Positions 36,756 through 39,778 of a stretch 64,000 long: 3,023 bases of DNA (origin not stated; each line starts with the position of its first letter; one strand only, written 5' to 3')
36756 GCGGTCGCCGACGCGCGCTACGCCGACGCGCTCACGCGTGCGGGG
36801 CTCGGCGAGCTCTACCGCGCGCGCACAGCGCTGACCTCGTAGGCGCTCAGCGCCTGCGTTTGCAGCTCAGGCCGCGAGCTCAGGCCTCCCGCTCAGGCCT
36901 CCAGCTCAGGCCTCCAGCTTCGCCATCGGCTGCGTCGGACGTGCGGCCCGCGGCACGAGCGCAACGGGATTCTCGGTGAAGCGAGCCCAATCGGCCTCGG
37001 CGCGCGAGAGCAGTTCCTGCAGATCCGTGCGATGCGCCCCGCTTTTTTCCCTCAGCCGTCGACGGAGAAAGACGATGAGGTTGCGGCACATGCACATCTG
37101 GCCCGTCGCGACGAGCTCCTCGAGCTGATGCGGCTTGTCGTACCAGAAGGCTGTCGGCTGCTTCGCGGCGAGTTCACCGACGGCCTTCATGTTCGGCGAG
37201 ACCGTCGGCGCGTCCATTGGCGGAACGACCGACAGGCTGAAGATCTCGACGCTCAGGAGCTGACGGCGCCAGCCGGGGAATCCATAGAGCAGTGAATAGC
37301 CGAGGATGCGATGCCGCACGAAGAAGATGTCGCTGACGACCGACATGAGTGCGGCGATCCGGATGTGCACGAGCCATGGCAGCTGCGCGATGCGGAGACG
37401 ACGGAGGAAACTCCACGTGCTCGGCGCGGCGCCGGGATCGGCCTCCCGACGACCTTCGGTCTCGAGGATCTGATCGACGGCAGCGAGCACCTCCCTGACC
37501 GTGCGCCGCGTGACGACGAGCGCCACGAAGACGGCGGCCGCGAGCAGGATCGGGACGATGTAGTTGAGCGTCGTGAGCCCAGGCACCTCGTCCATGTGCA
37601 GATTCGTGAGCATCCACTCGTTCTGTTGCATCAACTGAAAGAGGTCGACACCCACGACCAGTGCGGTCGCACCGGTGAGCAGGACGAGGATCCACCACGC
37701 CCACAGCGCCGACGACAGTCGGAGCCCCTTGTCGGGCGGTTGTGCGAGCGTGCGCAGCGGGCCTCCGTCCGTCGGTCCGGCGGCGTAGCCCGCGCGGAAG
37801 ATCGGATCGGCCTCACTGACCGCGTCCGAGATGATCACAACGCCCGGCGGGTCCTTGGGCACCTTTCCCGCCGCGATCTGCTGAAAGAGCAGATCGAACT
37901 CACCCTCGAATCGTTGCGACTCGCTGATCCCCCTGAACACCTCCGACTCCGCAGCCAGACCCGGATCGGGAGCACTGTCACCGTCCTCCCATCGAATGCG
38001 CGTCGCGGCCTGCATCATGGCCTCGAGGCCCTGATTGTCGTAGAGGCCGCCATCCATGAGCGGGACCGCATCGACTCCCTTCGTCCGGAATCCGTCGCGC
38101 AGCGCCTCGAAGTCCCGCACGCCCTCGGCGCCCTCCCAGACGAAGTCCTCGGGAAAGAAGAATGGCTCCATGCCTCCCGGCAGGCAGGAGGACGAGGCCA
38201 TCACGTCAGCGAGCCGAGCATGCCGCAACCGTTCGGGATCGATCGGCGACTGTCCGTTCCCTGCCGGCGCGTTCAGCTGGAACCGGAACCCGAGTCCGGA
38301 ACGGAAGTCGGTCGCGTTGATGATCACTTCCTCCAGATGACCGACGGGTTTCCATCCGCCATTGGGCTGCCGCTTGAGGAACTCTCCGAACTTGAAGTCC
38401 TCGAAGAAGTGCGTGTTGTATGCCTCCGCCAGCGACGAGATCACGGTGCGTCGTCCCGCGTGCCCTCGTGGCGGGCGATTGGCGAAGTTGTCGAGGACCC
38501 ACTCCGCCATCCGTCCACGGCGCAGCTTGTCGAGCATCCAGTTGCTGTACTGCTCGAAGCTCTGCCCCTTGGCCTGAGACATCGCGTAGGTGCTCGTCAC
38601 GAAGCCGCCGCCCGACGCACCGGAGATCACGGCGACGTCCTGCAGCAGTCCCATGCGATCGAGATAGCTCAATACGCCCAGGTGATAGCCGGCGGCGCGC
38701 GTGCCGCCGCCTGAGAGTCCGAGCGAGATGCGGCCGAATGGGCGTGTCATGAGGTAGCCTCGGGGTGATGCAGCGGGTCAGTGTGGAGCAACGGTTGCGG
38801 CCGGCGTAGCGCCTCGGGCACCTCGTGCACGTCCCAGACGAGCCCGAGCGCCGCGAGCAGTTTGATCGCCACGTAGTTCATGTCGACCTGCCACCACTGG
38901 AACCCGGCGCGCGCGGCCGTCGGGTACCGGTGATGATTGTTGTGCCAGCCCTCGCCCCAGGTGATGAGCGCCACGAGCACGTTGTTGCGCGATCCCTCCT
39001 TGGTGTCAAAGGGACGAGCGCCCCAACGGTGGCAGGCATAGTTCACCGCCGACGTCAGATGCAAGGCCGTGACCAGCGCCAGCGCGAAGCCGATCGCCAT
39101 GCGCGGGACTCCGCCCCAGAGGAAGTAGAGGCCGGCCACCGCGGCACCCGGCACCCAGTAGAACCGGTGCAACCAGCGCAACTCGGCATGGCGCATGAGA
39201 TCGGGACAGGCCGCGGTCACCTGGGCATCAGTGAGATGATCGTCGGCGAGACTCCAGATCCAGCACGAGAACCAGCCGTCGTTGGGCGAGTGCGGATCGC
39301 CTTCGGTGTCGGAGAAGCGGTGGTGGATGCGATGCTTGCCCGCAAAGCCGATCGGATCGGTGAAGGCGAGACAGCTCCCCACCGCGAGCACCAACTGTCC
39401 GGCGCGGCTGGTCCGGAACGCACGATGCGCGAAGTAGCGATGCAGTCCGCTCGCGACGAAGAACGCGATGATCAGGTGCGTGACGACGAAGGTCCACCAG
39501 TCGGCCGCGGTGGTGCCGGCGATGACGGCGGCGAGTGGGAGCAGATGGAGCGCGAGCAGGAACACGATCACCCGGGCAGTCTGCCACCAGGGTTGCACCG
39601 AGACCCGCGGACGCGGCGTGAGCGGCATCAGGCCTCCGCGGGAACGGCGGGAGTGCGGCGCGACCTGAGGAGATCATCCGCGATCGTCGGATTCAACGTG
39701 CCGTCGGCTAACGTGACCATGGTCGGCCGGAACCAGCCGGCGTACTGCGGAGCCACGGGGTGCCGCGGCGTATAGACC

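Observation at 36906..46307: Tightly coupled five-gene operon pairing two membrane-anchored patatin lipases with a B12-type radical SAM enzyme and a Delta9-type desaturase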

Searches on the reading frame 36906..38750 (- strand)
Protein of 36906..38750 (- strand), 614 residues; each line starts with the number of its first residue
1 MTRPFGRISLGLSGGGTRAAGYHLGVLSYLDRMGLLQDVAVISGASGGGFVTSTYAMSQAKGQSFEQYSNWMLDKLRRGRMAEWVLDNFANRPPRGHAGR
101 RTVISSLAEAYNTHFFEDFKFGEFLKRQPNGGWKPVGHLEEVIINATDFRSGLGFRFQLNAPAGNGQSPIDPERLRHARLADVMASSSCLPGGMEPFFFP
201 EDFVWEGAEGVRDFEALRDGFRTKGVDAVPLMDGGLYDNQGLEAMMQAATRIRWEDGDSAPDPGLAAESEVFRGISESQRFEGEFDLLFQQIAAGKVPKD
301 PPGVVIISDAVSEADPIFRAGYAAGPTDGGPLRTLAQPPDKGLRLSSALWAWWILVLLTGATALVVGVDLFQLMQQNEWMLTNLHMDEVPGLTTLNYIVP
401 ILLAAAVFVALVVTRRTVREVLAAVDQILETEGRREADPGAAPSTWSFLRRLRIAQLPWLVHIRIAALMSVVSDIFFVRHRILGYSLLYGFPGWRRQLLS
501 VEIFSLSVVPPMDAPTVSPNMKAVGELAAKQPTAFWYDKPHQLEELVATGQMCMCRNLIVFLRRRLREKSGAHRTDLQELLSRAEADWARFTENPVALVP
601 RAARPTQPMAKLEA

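Call 3: search_protein_families(library=pfam, proteins=[window:36906-38750:-], max_evalue=0.01)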
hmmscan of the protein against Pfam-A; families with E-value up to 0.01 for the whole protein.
window:36906-38750:- (614 aa): 2 families
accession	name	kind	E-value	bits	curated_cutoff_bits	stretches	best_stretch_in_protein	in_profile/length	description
PF01734.28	Patatin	-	1.8e-18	67.9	27.7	1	12-243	3-188/191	Patatin-like phospholipase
PF15420.11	Abhydrolase_9_N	-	0.0084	16.6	27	1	320-429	23-123/208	Alpha/beta-hydrolase family N-terminus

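Call 4: search_protein_families(library=ncbifam, proteins=[window:36906-38750:-], max_evalue=0.01)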
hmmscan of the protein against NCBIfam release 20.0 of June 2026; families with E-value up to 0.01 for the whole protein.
window:36906-38750:- (614 aa): 0 families

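Call 5: search_protein_families(library=padloc, proteins=[window:36906-38750:-], max_evalue=0.01)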
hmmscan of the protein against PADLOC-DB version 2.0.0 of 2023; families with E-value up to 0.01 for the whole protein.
window:36906-38750:- (614 aa): 0 families

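Call 10: search_solved_structures(query=window:36906-38750:-, max_evalue=0.01)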
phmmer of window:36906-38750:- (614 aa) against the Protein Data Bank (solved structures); distinct sequences matched with E-value up to 0.01: 0.

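Call 59: find_homologous_proteins(query=window:36906-38750:-, max_evalue=0.00001)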
Query window:36906-38750:- (614 aa): 83 proteins with E <= 0.00001 among 8000 candidates.
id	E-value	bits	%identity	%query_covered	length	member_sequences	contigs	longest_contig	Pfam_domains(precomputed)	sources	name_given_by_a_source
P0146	0.0e+0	1349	96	100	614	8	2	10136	PF01734.28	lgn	-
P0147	0.0e+0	1013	74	100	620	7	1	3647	PF01734.28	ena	-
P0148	3.7e-282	955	71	99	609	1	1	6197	PF01734.28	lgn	-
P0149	6.8e-282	954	70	99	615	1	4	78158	PF01734.28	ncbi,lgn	-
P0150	1.1e-267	907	68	99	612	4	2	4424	PF01734.28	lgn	-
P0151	4.6e-235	800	61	99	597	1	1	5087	PF01734.28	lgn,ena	-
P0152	2.8e-234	797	61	99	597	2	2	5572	PF01734.28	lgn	-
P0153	9.1e-231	786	60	99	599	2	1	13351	PF01734.28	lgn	-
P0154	7.1e-230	783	60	99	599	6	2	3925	PF01734.28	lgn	-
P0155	1.2e-228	779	59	98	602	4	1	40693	PF01734.28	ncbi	ncbi:MAG: patatin-like phospholipase family protein [Gemmatimonadaceae bacterium]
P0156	4.9e-226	770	60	98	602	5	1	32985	PF01734.28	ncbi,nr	ncbi:MAG TPA: patatin-like phospholipase family protein [Gemmatimonadaceae bacterium]|nr:patatin-lik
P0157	2.5e-215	735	56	99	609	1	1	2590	PF01734.28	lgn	-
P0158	3.2e-215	734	57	100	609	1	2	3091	PF01734.28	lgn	-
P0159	1.0e-178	614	50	99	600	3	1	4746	PF01734.28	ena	-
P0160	3.6e-171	589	48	98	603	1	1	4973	PF01734.28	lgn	-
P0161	1.8e-170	586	46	98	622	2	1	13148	PF01734.28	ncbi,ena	-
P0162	4.7e-166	572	47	99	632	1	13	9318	PF01734.28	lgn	-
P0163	3.6e-164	566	45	98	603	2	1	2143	PF01734.28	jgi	jgi:predicted acylesterase/phospholipase RssA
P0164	4.5e-162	559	45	99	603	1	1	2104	PF01734.28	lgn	-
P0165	4.0e-161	555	45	99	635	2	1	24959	PF01734.28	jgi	-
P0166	4.3e-159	549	46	99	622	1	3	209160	PF01734.28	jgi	jgi:predicted acylesterase/phospholipase RssA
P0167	2.6e-158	546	44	99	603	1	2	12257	PF01734.28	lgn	-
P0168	1.5e-155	537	45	97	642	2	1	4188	PF01734.28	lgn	-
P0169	4.0e-152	526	44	97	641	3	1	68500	PF01734.28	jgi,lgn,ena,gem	-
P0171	1.6e-146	507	44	95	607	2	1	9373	PF01734.28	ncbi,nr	ncbi:MAG: patatin-like phospholipase family protein [Gemmatimonadota bacterium]|nr:patatin-like phos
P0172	4.7e-141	489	42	97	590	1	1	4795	PF01734.28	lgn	-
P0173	5.8e-135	469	41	98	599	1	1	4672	PF01734.28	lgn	-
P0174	2.1e-124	434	39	97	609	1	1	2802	PF01734.28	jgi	jgi:predicted acylesterase/phospholipase RssA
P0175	1.7e-89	319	33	96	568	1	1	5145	PF01734.28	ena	-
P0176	2.9e-65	239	30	99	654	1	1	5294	PF01734.28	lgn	-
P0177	8.9e-62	227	29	98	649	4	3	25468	PF01734.28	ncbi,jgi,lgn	ncbi:MAG: putative acylesterase/phospholipase RssA [Pseudohongiellaceae bacterium]|jgi:predicted acy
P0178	2.0e-57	213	30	97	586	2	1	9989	PF01734.28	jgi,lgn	jgi:hypothetical protein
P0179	1.5e-46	177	31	16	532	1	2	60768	PF01734.28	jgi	jgi:predicted acylesterase/phospholipase RssA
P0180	1.7e-40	157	36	41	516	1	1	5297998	PF01734.28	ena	-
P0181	9.6e-36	141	26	96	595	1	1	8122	PF01734.28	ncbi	-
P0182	3.3e-35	140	34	42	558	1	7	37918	PF01734.28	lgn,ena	-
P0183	6.5e-35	139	34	41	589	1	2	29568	PF01734.28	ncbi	-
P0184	6.6e-34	135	34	40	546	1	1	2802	PF01734.28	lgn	-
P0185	1.7e-33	134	25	97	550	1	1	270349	PF01734.28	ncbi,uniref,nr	ncbi:patatin-like phospholipase family protein [Marinoscillum sp. MHG1-6]|uniref:patatin-like phosph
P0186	8.9e-33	132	24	98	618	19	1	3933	PF01734.28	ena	-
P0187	1.3e-32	131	26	97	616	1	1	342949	PF01734.28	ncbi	ncbi:hypothetical protein GCM10027592_55360 [Spirosoma flavus]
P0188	2.1e-32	130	34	41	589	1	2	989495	PF01734.28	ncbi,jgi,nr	ncbi:MAG: Patatin [Bacteroidetes bacterium]|jgi:predicted acylesterase/phospholipase RssA|nr:Patatin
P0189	1.4e-31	128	24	98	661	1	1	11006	PF01734.28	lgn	-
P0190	3.0e-31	126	25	96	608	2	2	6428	PF01734.28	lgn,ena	-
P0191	3.2e-31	126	31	38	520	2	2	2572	PF01734.28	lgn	-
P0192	4.1e-30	123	24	99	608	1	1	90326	PF01734.28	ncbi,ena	-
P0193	5.5e-30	122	24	97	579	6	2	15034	PF01734.28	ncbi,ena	-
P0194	1.1e-29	121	31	38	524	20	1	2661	PF01734.28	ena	-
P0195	7.1e-29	119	26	99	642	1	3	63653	PF01734.28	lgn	-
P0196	8.7e-29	118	31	42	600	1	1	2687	PF01734.28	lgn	-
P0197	2.1e-28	117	31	39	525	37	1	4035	PF01734.28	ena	-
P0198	4.6e-28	116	30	39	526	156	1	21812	PF01734.28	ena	-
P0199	6.4e-28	116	31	41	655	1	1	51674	PF01735.24,PF01734.28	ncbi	-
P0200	3.0e-27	113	31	39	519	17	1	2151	PF01734.28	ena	-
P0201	5.7e-27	112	31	39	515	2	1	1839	PF01734.28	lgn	-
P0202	8.7e-27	112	30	39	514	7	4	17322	PF01734.28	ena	-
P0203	4.2e-26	110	25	95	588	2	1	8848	PF01734.28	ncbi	-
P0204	9.2e-26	108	31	39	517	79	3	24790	PF01734.28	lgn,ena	-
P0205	1.5e-25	108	35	36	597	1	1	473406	PF01734.28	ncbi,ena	-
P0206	2.7e-25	107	32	39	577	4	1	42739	PF01734.28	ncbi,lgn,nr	ncbi:MAG TPA: patatin-like phospholipase family protein [Puia sp.]|nr:patatin-like phospholipase fam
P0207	7.3e-25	105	24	96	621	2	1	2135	PF01734.28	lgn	-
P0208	8.6e-25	105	24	96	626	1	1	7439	PF01734.28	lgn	-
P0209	2.0e-24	104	30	39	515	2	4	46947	PF01734.28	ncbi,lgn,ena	-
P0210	7.3e-24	102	31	38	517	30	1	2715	PF01734.28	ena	-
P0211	9.0e-24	102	33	41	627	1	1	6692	PF01734.28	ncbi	-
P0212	1.8e-22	98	32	39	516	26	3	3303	PF01734.28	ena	-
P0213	2.7e-22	97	31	42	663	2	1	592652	PF01734.28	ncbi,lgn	-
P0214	3.6e-21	93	31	42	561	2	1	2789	PF01734.28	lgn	-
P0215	1.3e-20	91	32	42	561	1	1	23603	PF01734.28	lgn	-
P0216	1.5e-20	91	32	39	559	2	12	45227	PF01734.28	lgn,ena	-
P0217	2.2e-20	91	32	39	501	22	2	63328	PF01734.28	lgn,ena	-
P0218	2.4e-20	90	32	39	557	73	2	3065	PF01734.28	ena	-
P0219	7.5e-20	89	31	40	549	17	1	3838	PF01734.28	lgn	-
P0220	9.4e-20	89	24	90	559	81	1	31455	PF01734.28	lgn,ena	-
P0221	1.4e-18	85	29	41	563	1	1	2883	PF01734.28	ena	-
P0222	2.8e-18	84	30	43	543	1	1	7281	PF01734.28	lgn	-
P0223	7.0e-17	79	29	39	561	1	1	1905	PF01734.28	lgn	-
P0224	5.0e-7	47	26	40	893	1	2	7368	PF01734.28,PF20308.5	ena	-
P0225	6.0e-7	46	26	40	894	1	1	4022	PF01734.28,PF20308.5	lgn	-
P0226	1.5e-6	45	25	40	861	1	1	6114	PF01734.28,PF20308.5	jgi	jgi:predicted acylesterase/phospholipase RssA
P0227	4.3e-6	43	23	40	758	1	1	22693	PF01734.28,PF20308.5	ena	-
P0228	6.7e-6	43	24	40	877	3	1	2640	PF01734.28,PF20308.5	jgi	jgi:predicted acylesterase/phospholipase RssA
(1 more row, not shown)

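Call 60: find_encoding_contigs(protein=P0185, flank=8000, max_places=1)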
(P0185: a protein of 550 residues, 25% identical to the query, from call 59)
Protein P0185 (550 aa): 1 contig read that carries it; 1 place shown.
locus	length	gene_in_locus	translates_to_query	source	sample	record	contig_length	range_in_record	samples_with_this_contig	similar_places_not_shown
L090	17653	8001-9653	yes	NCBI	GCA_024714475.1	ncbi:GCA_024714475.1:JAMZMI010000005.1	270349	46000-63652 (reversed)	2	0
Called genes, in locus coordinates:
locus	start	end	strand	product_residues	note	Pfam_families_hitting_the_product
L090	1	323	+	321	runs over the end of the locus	-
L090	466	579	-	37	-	-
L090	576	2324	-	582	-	PF00501:AMP-binding, PF23562:AMP-binding_C_3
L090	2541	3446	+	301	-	PF13714:PEP_mutase, PF00463:ICL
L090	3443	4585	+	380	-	PF00285:Citrate_synt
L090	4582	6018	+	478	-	PF03972:MmgE_PrpD_N, PF19305:MmgE_PrpD_C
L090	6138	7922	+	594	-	PF00497:SBP_bac_3, PF00512:HisKA, PF02518:HATPase_c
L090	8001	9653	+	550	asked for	PF01734:Patatin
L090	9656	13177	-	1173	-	PF02463:SMC_N, PF13175:AAA_15, PF13476:AAA_23, PF06470:SMC_hinge, PF13304:AAA_21 (weak)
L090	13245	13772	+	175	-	-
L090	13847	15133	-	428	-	PF00285:Citrate_synt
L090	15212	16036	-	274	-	PF01145:Band_7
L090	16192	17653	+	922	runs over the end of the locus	PF00311:PEPcase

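Call 61: find_encoding_contigs(protein=P0169, flank=8000, max_places=1)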
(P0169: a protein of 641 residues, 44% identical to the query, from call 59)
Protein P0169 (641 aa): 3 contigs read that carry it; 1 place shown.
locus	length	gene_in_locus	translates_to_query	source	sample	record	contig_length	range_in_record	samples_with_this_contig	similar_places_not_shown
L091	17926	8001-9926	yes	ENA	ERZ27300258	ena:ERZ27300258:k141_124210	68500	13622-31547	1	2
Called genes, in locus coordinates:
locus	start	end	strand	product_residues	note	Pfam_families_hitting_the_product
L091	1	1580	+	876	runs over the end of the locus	PF01979:Amidohydro_1, PF07969:Amidohydro_3 (weak), PF13517:FG-GAP_3, PF07593:UnbV_ASPIC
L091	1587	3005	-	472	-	PF08757:CotH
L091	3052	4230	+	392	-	PF00108:Thiolase_N, PF02803:Thiolase_C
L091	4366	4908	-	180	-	-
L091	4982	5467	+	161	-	PF12867:DinB_2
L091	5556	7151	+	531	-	PF04055:Radical_SAM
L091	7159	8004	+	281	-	PF00487:FA_desaturase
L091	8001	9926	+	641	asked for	PF01734:Patatin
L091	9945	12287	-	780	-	PF00069:Pkinase, PF07714:PK_Tyr_Ser-Thr, PF13428:TPR_14 (faint), PF07719:TPR_2 (faint), PF13181:TPR_8 (faint), PF13424:TPR_12 (faint), PF13414:TPR_11 (weak), PF14559:TPR_19 (weak), +3 more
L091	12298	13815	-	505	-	PF01979:Amidohydro_1, PF07969:Amidohydro_3 (weak)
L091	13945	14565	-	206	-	PF04264:YceI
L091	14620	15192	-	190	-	PF01047:MarR, PF12802:MarR_2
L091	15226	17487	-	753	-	PF05048:NosD (weak), PF13229:Beta_helix (weak), PF05048:NosD, PF13229:Beta_helix (weak), PF07691:PA14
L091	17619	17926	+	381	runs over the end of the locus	PF25046:DUF7790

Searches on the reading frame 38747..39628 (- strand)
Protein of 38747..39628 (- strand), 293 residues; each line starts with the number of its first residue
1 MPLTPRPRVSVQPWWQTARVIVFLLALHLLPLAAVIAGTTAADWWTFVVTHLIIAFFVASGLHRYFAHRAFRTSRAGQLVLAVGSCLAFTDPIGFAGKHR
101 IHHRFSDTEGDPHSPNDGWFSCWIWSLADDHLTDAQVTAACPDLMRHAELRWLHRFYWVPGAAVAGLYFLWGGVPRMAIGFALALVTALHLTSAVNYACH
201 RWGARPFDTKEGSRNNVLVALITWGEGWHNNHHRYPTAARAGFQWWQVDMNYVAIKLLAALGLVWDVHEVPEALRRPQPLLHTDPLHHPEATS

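Call 3: search_protein_families(library=pfam, proteins=[window:38747-39628:-], max_evalue=0.01)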
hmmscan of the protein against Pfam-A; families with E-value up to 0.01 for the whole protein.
window:38747-39628:- (293 aa): 1 family
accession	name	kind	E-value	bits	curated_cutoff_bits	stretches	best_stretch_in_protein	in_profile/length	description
PF00487.30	FA_desaturase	-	1e-16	62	29.7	1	43-250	2-233/253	Fatty acid desaturase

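Call 4: search_protein_families(library=ncbifam, proteins=[window:38747-39628:-], max_evalue=0.01)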
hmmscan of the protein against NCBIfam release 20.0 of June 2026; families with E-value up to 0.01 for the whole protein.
window:38747-39628:- (293 aa): 1 family
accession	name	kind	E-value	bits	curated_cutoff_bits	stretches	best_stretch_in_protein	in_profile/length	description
NF049918.1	DesA_fam_desat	equivalog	4.4e-20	72.2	400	1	45-265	13-238/385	DesA family fatty acid desaturase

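Call 5: search_protein_families(library=padloc, proteins=[window:38747-39628:-], max_evalue=0.01)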
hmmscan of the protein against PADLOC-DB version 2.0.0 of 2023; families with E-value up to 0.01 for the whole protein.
window:38747-39628:- (293 aa): 0 families

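Call 37: search_solved_structures(query=window:38747-39628:-, max_evalue=1)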
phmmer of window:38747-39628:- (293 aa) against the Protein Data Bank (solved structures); distinct sequences matched with E-value up to 1: 2.
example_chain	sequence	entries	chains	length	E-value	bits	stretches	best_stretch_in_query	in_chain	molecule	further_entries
4zyo_A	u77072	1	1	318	9.4e-30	106.9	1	14-273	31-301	Acyl-CoA desaturase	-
4ymk_A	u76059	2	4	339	7.7e-29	103.9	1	19-273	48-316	Acyl-CoA desaturase 1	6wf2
